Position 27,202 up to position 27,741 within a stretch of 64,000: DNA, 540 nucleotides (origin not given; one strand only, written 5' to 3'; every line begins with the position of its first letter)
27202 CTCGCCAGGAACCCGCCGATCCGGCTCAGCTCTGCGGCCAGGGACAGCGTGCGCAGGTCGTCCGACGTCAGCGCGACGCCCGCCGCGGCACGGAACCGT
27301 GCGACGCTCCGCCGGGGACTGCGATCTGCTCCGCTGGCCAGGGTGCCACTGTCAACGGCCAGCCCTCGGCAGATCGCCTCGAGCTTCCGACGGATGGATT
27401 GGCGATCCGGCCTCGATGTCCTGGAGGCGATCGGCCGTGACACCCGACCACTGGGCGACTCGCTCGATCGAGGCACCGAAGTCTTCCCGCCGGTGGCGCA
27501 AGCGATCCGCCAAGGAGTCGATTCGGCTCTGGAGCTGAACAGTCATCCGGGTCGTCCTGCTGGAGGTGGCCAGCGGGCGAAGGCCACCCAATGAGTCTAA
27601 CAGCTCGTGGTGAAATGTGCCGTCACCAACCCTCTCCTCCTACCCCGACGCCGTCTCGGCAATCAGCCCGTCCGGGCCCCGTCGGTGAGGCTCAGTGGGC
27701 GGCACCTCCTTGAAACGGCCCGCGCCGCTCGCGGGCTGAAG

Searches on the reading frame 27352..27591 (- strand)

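Call 71: search_protein_families(library=pfam, proteins=[window:27352-27591:-], max_evalue=0.001)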
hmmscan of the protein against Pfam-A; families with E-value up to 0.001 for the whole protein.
window:27352-27591:- (79 aa): 2 families
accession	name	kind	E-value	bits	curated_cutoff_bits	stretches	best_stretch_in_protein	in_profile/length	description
PF13560.12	HTH_31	-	2.2e-08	34.7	27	1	27-69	2-44/64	Helix-turn-helix domain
PF13413.12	HTH_25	-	0.00053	20.2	24.6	1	30-63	1-34/62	Helix-turn-helix domain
